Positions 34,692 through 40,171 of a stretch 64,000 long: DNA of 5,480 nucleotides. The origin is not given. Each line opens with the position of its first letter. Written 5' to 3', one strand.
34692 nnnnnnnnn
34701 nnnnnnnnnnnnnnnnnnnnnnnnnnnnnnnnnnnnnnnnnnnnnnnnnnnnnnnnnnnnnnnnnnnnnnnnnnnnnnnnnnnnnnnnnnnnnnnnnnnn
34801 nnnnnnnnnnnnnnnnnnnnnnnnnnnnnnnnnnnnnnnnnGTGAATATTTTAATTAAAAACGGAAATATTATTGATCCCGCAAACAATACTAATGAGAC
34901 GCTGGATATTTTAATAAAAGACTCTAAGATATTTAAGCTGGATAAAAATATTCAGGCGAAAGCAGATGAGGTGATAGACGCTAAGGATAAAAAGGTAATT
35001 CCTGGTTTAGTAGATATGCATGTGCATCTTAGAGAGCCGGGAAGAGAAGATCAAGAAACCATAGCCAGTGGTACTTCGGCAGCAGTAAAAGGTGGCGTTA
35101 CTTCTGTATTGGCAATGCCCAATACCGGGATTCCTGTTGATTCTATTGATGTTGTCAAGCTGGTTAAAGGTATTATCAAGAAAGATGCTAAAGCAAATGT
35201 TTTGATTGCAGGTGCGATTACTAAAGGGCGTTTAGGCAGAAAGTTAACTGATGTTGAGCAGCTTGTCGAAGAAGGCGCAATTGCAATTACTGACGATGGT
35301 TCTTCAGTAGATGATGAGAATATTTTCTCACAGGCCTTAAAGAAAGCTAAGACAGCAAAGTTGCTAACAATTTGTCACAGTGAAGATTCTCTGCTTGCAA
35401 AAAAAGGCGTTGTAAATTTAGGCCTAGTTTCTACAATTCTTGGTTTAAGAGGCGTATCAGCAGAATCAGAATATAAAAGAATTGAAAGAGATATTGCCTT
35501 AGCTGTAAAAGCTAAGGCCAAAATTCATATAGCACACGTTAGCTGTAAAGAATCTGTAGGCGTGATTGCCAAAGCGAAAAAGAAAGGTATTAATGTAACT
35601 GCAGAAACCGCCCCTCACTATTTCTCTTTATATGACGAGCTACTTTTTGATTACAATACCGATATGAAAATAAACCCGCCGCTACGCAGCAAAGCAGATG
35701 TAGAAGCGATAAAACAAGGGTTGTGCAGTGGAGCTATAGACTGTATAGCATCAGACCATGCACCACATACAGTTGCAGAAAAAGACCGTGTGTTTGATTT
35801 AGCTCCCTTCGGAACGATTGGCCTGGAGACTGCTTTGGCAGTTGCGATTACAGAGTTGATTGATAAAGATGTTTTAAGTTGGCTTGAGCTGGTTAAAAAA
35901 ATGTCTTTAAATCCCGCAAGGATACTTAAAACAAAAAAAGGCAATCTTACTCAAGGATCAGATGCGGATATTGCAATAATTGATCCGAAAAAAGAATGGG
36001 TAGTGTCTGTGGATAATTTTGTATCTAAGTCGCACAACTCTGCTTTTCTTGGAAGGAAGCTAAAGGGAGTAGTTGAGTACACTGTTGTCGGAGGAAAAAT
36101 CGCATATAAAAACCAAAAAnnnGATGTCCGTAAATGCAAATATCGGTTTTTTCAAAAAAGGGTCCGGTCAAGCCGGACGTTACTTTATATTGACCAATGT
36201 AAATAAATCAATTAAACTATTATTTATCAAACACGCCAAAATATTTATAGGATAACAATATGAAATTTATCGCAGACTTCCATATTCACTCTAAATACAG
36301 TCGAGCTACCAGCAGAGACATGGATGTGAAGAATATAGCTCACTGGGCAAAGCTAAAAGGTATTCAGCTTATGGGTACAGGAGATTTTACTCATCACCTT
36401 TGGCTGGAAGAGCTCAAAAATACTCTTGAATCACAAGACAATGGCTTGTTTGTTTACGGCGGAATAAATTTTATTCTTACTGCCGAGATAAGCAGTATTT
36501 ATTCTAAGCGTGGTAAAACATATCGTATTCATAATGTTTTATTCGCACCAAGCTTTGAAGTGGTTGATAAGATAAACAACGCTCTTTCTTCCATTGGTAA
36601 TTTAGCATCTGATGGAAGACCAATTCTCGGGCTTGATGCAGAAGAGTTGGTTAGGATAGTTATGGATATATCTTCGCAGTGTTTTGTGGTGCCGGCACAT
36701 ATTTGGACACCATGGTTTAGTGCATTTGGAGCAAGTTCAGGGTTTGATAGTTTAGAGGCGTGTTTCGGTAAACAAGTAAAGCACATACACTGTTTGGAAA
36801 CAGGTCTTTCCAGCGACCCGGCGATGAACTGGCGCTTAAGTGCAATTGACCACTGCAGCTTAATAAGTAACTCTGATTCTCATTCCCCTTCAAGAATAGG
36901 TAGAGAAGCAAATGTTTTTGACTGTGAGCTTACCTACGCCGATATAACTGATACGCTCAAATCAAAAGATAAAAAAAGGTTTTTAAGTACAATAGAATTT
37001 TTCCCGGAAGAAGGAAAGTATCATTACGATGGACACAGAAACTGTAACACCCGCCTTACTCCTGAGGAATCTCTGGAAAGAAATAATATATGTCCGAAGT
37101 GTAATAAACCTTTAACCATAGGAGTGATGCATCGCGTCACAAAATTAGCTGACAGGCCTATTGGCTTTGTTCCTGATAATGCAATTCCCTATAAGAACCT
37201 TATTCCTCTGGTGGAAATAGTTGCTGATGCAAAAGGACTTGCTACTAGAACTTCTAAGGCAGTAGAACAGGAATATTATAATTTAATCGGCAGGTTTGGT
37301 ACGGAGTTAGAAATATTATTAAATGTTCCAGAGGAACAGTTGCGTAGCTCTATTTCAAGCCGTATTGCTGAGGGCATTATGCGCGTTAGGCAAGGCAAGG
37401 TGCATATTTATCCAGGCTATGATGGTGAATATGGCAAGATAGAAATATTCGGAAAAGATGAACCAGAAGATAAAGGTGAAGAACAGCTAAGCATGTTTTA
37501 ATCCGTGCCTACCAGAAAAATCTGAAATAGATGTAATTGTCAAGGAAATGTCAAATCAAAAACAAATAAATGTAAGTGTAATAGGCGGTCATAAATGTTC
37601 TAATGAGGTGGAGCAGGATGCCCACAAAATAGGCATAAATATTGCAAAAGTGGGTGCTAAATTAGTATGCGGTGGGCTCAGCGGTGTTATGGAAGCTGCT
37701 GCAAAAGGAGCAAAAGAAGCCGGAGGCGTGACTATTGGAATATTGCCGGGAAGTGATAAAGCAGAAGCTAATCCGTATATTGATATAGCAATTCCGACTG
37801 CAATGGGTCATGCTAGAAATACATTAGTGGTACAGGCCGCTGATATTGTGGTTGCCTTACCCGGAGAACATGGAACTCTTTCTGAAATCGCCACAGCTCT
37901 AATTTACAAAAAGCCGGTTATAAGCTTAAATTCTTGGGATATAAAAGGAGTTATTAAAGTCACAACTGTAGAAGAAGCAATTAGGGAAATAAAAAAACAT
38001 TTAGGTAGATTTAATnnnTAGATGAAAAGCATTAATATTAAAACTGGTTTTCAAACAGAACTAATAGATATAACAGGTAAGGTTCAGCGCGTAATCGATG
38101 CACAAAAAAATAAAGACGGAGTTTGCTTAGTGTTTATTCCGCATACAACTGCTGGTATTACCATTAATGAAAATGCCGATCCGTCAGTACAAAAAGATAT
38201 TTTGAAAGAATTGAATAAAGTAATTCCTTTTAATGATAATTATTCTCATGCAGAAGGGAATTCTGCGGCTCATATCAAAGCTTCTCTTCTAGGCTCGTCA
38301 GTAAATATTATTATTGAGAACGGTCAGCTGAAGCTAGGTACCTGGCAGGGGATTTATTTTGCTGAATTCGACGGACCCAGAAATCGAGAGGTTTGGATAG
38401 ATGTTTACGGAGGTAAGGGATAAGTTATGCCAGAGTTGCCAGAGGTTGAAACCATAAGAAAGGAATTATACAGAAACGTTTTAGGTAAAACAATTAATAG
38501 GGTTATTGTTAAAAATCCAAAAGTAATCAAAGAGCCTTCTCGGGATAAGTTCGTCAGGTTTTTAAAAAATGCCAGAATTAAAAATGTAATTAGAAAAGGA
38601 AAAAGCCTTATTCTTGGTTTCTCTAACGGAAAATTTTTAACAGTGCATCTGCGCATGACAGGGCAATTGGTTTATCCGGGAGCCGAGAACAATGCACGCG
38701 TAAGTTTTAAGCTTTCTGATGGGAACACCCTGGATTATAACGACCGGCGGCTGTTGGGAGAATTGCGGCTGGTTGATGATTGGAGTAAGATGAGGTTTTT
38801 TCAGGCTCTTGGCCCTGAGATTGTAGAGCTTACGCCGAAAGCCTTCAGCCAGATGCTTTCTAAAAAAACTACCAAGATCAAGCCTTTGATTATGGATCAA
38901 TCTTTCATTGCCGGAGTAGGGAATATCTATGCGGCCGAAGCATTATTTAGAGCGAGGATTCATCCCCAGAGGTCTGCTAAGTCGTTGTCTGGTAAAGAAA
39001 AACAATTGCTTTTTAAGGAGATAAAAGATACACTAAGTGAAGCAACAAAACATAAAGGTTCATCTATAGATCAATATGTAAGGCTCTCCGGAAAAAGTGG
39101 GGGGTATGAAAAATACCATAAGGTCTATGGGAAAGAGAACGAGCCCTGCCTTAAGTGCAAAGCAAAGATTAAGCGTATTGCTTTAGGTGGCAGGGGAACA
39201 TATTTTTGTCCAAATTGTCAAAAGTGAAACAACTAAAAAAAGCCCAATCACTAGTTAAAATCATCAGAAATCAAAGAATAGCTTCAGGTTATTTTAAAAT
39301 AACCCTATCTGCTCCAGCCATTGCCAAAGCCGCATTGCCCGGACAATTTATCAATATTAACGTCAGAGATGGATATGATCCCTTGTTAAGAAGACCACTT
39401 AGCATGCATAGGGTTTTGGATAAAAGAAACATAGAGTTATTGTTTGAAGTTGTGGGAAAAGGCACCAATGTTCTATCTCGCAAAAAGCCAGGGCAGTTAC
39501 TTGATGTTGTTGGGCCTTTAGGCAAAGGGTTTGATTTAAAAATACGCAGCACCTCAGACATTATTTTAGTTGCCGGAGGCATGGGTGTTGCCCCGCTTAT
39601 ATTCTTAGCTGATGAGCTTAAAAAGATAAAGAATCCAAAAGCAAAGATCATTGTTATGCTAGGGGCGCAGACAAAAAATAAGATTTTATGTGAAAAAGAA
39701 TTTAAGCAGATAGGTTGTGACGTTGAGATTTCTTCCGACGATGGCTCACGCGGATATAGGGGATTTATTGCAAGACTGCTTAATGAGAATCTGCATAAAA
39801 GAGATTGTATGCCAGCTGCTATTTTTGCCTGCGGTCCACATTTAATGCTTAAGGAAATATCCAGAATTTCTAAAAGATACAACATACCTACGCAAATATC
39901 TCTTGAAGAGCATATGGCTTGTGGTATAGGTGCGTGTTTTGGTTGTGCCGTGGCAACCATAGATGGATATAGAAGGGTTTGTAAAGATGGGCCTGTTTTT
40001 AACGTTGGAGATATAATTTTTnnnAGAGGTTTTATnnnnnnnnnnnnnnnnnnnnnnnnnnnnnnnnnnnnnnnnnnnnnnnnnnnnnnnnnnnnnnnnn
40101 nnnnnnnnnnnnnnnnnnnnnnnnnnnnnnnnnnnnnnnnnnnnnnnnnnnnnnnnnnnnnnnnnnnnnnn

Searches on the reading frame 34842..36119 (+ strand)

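Call 6: search_protein_families(library=pfam, proteins=[window:34842-36119:+], max_evalue=0.01)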
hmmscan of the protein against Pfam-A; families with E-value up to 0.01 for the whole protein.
window:34842-36119:+ (426 aa): 3 families
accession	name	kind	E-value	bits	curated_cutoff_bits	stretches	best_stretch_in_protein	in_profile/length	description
PF01979.26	Amidohydro_1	-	3.7e-26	92.6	25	1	52-420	2-344/345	Amidohydrolase family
PF07969.17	Amidohydro_3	-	3.2e-14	53.7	29.7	2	340-422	402-472/472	Amidohydrolase family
PF12890.13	DHOase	-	1.2e-10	42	21.2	1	52-238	4-142/142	Dihydro-orotase-like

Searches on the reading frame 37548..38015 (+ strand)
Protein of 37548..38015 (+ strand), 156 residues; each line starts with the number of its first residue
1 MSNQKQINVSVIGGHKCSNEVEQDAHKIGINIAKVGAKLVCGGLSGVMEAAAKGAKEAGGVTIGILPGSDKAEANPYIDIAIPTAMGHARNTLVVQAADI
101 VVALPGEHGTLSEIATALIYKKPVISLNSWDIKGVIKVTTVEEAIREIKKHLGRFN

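Call 6: search_protein_families(library=pfam, proteins=[window:37548-38015:+], max_evalue=0.01)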
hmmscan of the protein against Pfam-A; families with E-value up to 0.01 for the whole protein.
window:37548-38015:+ (156 aa): 3 families
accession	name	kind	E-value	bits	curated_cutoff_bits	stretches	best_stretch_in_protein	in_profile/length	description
PF18306.6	LDcluster4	-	8.6e-43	146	26.3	1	7-136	2-131/151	SLOG cluster4 family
PF03641.19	Lysine_decarbox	-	9.3e-09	36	27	1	48-119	1-74/131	Possible lysine decarboxylase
PF02481.21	DNA_processg_A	-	2.7e-06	27.2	29.6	1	4-68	42-106/212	DNA recombination-mediator protein A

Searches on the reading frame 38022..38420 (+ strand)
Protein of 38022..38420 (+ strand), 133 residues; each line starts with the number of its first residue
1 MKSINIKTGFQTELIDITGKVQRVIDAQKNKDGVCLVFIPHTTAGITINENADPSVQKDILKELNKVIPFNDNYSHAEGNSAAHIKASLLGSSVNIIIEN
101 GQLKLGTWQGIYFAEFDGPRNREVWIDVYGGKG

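Call 6: search_protein_families(library=pfam, proteins=[window:38022-38420:+], max_evalue=0.01)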
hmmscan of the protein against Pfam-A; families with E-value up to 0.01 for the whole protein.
window:38022-38420:+ (133 aa): 1 family
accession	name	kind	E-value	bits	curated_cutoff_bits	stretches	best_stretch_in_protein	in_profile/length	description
PF01894.22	UPF0047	-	2.2e-45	154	27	1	16-127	1-116/117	Uncharacterised protein family UPF0047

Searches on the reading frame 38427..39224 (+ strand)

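Call 6: search_protein_families(library=pfam, proteins=[window:38427-39224:+], max_evalue=0.01)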
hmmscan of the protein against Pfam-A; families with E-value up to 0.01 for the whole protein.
window:38427-39224:+ (266 aa): 4 families
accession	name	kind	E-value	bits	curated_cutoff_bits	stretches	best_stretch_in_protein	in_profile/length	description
PF01149.29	Fapy_DNA_glyco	-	2.6e-29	102.7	25.5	1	1-112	1-116/117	Formamidopyrimidine-DNA glycosylase N-terminal domain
PF06831.19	H2TH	-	2e-26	92.2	34.7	1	131-215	6-90/93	Formamidopyrimidine-DNA glycosylase H2TH domain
PF06827.20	zf-FPG_IleRS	-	5.5e-10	39.3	21.3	1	239-266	2-29/30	Zinc finger found in FPG and IleRS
PF05833.16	NFACT_N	-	0.00013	21.3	31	1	132-213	170-250/456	NFACT N-terminal and middle domains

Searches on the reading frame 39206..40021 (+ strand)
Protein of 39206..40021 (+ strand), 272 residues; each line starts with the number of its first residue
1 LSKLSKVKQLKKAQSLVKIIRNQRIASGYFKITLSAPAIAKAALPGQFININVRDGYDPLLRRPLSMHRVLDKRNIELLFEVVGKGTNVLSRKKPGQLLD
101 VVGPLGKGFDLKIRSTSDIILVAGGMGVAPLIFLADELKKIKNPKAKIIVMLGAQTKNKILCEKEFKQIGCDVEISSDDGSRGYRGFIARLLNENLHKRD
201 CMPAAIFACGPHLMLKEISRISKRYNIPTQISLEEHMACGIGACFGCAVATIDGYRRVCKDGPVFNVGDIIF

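Call 6: search_protein_families(library=pfam, proteins=[window:39206-40021:+], max_evalue=0.01)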
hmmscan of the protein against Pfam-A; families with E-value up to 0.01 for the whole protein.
window:39206-40021:+ (272 aa): 4 families
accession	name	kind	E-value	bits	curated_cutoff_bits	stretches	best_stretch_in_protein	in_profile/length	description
PF10418.14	DHODB_Fe-S_bind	-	2.2e-15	56.5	23.9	1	234-270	1-40/41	Iron-sulfur cluster binding domain of dihydroorotate dehydrogenase B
PF00175.26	NAD_binding_1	-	8.9e-08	33.2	22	1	121-218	1-107/109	Oxidoreductase NAD-binding domain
PF00970.30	FAD_binding_6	-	0.00039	21.2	21.1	1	30-107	17-96/99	Oxidoreductase FAD-binding domain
PF08030.17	NAD_binding_6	-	0.0067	16.9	22.2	0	118-143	3-28/156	Ferric reductase NAD binding domain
